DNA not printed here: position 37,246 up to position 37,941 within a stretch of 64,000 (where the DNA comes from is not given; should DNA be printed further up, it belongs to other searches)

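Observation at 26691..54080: Tandem array of seven paralogous two-exon genes for small secreted proteins with a transcobalamin-beta-domain (DUF4430)-like fold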

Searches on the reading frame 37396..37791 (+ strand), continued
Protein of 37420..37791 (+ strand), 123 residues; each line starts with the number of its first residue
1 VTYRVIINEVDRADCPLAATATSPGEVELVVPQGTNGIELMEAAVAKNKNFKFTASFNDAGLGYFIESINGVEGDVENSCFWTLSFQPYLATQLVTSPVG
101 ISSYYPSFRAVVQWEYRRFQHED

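Call 43: search_solved_structures(query=A2, max_evalue=1, show_alignments=5)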
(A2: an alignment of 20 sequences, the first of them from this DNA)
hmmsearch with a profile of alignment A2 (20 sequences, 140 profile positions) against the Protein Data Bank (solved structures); distinct sequences matched with E-value up to 1: 4.
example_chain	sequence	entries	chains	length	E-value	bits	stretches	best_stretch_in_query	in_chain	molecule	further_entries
3kq4_A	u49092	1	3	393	3.5e-06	30.1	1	34-127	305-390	Gastric intrinsic factor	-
2pmv_A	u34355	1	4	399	3.5e-06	30.1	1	34-127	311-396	Gastric intrinsic factor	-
4kki_A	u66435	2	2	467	0.044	16.8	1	39-97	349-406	Transcobalamin-1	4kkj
7ar9_O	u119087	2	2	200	0.69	12.9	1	60-94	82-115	C1-FDX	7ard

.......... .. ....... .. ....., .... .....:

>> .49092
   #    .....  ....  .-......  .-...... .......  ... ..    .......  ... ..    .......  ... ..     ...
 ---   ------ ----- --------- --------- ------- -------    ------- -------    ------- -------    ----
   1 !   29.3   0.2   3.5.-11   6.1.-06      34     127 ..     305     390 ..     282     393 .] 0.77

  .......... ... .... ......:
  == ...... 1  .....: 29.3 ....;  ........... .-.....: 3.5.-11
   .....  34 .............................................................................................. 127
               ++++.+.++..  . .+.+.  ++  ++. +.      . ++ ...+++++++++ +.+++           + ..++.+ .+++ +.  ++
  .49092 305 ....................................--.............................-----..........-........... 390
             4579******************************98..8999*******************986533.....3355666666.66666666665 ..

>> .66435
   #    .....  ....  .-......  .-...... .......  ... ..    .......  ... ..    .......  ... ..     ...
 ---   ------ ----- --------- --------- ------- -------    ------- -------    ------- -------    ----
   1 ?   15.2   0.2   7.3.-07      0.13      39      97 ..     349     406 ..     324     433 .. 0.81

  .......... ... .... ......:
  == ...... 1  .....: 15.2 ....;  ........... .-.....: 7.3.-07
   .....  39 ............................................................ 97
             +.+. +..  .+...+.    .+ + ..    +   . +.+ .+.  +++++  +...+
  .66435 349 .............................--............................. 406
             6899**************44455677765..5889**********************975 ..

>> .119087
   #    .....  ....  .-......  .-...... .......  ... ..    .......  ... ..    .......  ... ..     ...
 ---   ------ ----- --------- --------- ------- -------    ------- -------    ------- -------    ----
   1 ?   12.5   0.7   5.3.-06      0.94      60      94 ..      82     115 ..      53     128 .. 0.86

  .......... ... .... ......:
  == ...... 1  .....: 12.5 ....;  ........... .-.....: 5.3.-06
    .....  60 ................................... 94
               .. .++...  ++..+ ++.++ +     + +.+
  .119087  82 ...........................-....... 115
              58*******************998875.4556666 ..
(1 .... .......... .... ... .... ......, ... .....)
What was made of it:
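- On Pfam PF14478 DUF4430 (InterPro 'transcobalamin-like C-terminal domain'): IF β-domain at E=3.5e-6 over residues 305-390 (call 43).
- Closest known: β-domain of transcobalamin, intrinsic factor and haptocorrin. Different: A conserved Cys pair is present that is absent from IF and haptocorrin at the aligned position (call 43).
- The broader profile hits IF 305-390 at E=3.5e-6 and haptocorrin at 0.044 (call 43).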

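Call 45: search_protein_families(library=pfam, proteins=[P0132, P0055, P0158, P0133, P0174, P0146, P0169, P0119, P0107, P0039], max_evalue=0.001)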
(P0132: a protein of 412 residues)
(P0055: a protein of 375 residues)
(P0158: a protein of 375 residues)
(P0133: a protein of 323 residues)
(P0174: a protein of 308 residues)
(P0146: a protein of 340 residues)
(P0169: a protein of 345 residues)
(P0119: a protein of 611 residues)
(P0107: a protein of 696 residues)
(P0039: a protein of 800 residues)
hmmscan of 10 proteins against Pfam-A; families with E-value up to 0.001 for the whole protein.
P0132 (412 aa): 1 family
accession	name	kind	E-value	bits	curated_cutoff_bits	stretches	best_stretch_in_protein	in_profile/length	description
PF14478.12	DUF4430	-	7.2e-18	65.2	23.8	2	49-124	5-71/72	Domain of unknown function (DUF4430)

P0055 (375 aa): 1 family
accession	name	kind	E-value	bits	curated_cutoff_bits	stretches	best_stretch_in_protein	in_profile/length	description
PF10342.15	Kre9_KNH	-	0.00021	22.4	24.6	0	197-253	25-83/94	Kre9/KNH-like N-terminal Ig-like domain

P0158 (375 aa): 1 family
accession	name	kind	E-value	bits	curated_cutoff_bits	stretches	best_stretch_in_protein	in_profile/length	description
PF14478.12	DUF4430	-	9.8e-14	52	23.8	1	61-120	8-68/72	Domain of unknown function (DUF4430)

P0133 (323 aa): 0 families

P0174 (308 aa): 1 family
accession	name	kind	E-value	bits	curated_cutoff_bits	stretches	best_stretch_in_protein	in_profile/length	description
PF01122.25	Cobalamin_bind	-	2.2e-25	89.7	25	1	1-190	95-306/317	Eukaryotic cobalamin-binding protein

P0146 (340 aa): 0 families

P0169 (345 aa): 1 family
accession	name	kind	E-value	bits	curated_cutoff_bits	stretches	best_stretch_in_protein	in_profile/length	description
PF14478.12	DUF4430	-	2.8e-11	44.1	23.8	1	248-312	14-70/72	Domain of unknown function (DUF4430)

P0119 (611 aa): 1 family
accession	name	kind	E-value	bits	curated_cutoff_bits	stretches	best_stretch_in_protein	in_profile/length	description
PF14478.12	DUF4430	-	6.3e-66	219.2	23.8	5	40-112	3-70/72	Domain of unknown function (DUF4430)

P0107 (696 aa): 1 family
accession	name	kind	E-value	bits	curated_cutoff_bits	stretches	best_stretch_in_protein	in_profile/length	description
PF14478.12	DUF4430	-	2.1e-13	51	23.8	1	198-272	2-71/72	Domain of unknown function (DUF4430)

P0039 (800 aa): 2 families
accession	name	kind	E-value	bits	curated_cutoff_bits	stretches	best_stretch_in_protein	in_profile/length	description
PF14478.12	DUF4430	-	1.4e-13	51.5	23.8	3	328-389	15-71/72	Domain of unknown function (DUF4430)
PF13620.12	CarboxypepD_reg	-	0.00044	21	32.3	0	645-714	11-80/82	Carboxypeptidase regulatory-like domain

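Call 50: list_cluster_members(proteins=[P0174, P0132, P0158, P0169, P0119, P0133, P0146, P0055, P0193, P0206])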
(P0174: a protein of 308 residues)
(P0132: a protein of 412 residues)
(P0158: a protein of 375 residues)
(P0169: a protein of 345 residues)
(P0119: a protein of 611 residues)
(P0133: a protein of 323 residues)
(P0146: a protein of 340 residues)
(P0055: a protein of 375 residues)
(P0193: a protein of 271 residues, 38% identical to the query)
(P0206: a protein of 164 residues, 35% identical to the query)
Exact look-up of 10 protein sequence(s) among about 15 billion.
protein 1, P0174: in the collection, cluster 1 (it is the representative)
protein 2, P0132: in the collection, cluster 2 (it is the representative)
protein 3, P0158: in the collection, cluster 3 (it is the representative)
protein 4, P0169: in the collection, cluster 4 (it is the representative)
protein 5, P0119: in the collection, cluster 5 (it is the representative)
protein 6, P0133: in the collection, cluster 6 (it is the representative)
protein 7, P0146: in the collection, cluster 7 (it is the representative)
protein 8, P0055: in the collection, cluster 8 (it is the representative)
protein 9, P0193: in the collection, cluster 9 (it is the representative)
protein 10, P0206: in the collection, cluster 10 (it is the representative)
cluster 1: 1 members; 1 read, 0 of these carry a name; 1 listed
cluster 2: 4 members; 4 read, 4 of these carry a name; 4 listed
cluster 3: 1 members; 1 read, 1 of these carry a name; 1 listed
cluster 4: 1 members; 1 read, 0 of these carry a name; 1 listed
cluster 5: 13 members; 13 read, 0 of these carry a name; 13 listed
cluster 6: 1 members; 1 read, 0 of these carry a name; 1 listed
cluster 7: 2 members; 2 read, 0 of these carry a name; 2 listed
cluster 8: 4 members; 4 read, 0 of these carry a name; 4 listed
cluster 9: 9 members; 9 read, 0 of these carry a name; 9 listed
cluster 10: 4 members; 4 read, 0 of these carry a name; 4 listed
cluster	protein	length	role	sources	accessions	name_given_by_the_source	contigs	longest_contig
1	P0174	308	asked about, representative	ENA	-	-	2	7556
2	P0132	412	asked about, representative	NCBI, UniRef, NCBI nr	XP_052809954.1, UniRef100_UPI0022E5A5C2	uncharacterized protein LOC128238267 [Mya arenaria] | uncharacterized protein LOC128238267 n=1 Tax=Mya arenaria TaxID=6604 RepID=UPI0022E5A5C2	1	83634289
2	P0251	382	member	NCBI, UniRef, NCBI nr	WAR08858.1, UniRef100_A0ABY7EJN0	hypothetical protein MAR_018816 [Mya arenaria] | Transcobalamin-like C-terminal domain-containing protein n=1 Tax=Mya arenaria TaxID=6604 ...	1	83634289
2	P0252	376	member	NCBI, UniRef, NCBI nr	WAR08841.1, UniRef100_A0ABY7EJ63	hypothetical protein MAR_018799 [Mya arenaria] | Transcobalamin-like C-terminal domain-containing protein n=1 Tax=Mya arenaria TaxID=6604 ...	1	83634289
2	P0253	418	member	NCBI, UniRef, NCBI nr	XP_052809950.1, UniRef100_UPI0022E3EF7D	uncharacterized protein LOC128238265 [Mya arenaria] | uncharacterized protein LOC128238265 n=1 Tax=Mya arenaria TaxID=6604 RepID=UPI0022E3EF7D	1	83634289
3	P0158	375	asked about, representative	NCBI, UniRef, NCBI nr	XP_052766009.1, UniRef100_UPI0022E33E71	uncharacterized protein LOC128207236 [Mya arenaria] | uncharacterized protein LOC128207236 n=1 Tax=Mya arenaria TaxID=6604 RepID=UPI0022E33E71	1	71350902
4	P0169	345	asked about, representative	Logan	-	-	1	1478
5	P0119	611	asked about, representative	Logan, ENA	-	-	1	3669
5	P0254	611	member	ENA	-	-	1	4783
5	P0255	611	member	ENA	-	-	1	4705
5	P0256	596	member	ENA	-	-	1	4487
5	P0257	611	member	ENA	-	-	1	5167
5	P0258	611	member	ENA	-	-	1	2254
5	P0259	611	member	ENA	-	-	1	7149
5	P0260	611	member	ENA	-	-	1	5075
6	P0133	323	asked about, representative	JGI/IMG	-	-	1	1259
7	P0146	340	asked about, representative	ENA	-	-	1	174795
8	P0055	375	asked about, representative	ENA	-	-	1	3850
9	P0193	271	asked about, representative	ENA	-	-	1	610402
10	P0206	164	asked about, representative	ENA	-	-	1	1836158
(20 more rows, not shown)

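Call 52: find_homologous_proteins(query=P0174, max_evalue=0.001)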
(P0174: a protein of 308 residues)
Query P0174 (308 aa): 3 proteins with E <= 0.001 among 1173 candidates.
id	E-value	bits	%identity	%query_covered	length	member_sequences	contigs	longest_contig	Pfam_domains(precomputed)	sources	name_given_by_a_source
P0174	6.7e-202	687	100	100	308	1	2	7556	PF01122.26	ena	-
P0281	4.8e-148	510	73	99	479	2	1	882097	PF13243.13,PF01122.26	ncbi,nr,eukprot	ncbi:Gastric intrinsic factor [Trichoplax sp. H2]|nr:Gastric intrinsic factor [Trichoplax sp. H2]|eu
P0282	6.0e-96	339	50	99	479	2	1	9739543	PF13243.13,PF01122.26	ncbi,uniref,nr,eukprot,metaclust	ncbi:uncharacterized protein TRIADDRAFT_53510 [Trichoplax adhaerens]|uniref:Uncharacterized protein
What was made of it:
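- No sponge Cobalamin_bind protein was recovered, but that search was limited by the word index (call 52).
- Tried and rejected: It returned only placozoan proteins (call 52).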

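Call 65: find_encoding_contigs(protein=P0059, flank=10000, max_places=1)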
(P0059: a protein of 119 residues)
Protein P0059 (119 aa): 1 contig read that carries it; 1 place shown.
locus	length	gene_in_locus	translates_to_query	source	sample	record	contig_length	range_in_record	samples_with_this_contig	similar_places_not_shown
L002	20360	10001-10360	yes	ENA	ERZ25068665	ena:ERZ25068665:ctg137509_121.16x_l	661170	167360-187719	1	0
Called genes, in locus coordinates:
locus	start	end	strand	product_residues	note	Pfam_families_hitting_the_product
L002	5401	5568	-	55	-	-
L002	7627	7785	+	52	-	-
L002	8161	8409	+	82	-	-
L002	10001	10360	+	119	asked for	-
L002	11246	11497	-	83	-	-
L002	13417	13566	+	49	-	-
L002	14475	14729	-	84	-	PF05699:Dimer_Tnp_hAT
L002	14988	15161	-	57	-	-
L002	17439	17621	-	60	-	-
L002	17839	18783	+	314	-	-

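Call 67: find_encoding_contigs(protein=P0211, flank=10000, max_places=1)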
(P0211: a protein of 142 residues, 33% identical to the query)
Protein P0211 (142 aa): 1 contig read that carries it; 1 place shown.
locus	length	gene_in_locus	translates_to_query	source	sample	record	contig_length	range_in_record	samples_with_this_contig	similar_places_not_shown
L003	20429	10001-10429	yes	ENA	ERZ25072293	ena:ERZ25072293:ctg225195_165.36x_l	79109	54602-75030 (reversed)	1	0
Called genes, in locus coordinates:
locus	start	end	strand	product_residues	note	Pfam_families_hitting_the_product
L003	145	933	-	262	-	-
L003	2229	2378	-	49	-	-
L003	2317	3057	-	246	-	-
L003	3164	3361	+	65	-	-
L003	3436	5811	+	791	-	PF05729:NACHT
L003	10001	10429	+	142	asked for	-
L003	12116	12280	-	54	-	-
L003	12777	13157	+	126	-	PF14478:DUF4430 (faint)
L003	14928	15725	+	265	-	-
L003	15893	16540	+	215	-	-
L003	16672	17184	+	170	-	-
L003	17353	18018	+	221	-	-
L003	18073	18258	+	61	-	-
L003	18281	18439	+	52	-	-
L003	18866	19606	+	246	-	-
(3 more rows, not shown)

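Call 86: find_encoding_contigs(protein=P0240, flank=8000, max_places=2)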
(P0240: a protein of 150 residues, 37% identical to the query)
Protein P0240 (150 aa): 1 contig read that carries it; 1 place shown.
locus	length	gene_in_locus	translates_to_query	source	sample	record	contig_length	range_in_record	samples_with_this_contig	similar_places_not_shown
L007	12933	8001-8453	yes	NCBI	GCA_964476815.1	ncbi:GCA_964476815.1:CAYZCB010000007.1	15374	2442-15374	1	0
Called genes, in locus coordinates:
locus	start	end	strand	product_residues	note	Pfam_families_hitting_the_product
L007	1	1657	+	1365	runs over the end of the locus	?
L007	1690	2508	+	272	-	-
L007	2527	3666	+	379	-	PF01180:DHO_dh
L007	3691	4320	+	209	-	PF00300:His_Phos_1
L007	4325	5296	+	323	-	PF00389:2-Hacid_dh, PF02826:2-Hacid_dh_C, PF03446:NAD_binding_2 (weak)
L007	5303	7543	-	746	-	PF03477:ATP-cone, PF17975:RNR_Alpha, PF21995:RNR-II_ins_dom (faint), PF02867:Ribonuc_red_lgC (faint)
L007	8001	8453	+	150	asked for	PF14478:DUF4430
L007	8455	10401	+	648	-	PF14478:DUF4430, PF13243:SQHop_cyclase_C (faint)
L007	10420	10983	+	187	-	PF20221:DUF6580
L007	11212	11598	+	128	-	PF01245:Ribosomal_L19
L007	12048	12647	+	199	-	-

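Call 87: find_encoding_contigs(protein=P0152, flank=8000, max_places=2)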
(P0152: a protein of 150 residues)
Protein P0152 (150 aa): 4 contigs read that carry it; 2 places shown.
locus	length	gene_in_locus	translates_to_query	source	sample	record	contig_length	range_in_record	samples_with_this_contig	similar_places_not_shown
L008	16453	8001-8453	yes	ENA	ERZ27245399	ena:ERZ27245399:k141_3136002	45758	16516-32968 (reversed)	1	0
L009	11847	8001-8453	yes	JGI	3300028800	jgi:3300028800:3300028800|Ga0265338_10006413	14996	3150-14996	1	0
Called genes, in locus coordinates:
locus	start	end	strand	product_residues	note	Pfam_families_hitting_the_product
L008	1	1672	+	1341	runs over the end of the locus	PF22352:K319L-like_PKD, PF02927:CelD_N, PF00759:Glyco_hydro_9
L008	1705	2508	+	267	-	PF00224:PK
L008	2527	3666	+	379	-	PF01180:DHO_dh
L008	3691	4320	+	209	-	PF00300:His_Phos_1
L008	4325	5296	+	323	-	PF00389:2-Hacid_dh, PF02826:2-Hacid_dh_C, PF03446:NAD_binding_2 (weak)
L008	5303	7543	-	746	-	PF03477:ATP-cone, PF17975:RNR_Alpha, PF21995:RNR-II_ins_dom (faint), PF02867:Ribonuc_red_lgC (faint)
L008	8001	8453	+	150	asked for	PF14478:DUF4430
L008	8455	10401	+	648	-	PF14478:DUF4430, PF13243:SQHop_cyclase_C (faint)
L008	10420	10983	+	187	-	PF20221:DUF6580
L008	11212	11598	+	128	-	PF01245:Ribosomal_L19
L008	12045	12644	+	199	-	-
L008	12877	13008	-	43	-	PF18919:DUF5670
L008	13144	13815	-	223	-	PF01545:Cation_efflux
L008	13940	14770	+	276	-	PF00005:ABC_tran, PF13175:AAA_15 (faint), PF13304:AAA_21 (faint)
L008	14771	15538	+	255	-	PF01061:ABC2_membrane, PF12698:ABC2_membrane_3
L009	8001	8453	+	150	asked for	PF14478:DUF4430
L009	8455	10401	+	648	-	PF14478:DUF4430, PF13243:SQHop_cyclase_C (faint)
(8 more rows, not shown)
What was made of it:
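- Closest known: Bacterial stand-alone DUF4430 proteins. Different: They are encoded in an operon with an α/α-barrel-like partner and a DUF6580 protein (calls 86, 87).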

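Call 90: search_protein_families(library=ncbifam, proteins=[L007:8455-10401:+, L007:10420-10983:+, L007:8001-8453:+, L007:5303-7543:-], max_evalue=0.001)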
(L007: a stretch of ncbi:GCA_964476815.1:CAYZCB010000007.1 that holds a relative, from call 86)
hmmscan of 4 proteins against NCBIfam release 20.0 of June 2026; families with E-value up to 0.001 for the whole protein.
L007:8455-10401:+ (648 aa): 3 families
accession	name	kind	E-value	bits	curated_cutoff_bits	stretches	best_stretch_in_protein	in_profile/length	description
TIGR01787.1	squalene_cyclas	subfamily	4.6e-08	32.1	322.7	1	406-504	435-539/622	squalene/oxidosqualene cyclases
TIGR03463.1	osq_cycl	subfamily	0.00019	19.9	851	0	371-409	511-549/634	2,3-oxidosqualene cyclase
TIGR04277.1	squa_tetra_cyc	equivalog_domain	0.00052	18.7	500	0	355-450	427-526/624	tetrahymanol synthase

L007:10420-10983:+ (187 aa): 0 families

L007:8001-8453:+ (150 aa): 0 families

L007:5303-7543:- (746 aa): 11 families
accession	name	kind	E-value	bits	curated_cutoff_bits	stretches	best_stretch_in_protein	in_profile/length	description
TIGR02505.1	RTPR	equivalog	3.6e-83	280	340.05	2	245-745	180-723/724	ribonucleoside-triphosphate reductase, adenosylcobalamin-dependent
NF005010.0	PRK06406.1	subfamily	1.2e-17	63.4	1125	1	2-91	16-104/771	vitamin B12-dependent ribonucleotide reductase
NF005497.0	PRK07111.1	equivalog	6.4e-14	51.3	764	1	2-104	14-113/746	anaerobic ribonucleoside triphosphate reductase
TIGR02504.1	NrdJ_Z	equivalog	1.9e-13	49.9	399.95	1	528-591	427-488/606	adenosylcobalamin-dependent ribonucleoside-diphosphate reductase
NF006126.0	PRK08270.1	equivalog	4.6e-13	48.3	548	1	2-101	14-106/684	ribonucleoside triphosphate reductase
NF006207.0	PRK08332.1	equivalog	3.1e-12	44.6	2400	1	1-105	14-114/1684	vitamin B12-dependent ribonucleotide reductase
NF006732.0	PRK09263.1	equivalog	5.8e-10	38.2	657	1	2-104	14-110/712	anaerobic ribonucleoside-triphosphate reductase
NF009028.0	PRK12364.1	equivalog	6.2e-10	37.7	1377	1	2-97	12-106/842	ribonucleoside-diphosphate reductase subunit alpha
NF009029.0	PRK12365.1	equivalog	3.4e-09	35.2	1350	1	11-105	145-237/1046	ribonucleoside-diphosphate reductase subunit alpha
NF005544.0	PRK07207.1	equivalog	3.4e-08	31.8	965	1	2-92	45-140/965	ribonucleoside-diphosphate reductase subunit alpha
NF006417.0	PRK08665.1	equivalog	1.7e-07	29.9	961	0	547-583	418-453/759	vitamin B12-dependent ribonucleotide reductase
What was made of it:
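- The bacterial operon pairs a stand-alone DUF4430 with a larger protein carrying an SQHop_cyclase_C-like α/α-barrel region (calls 86, 87, 90).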
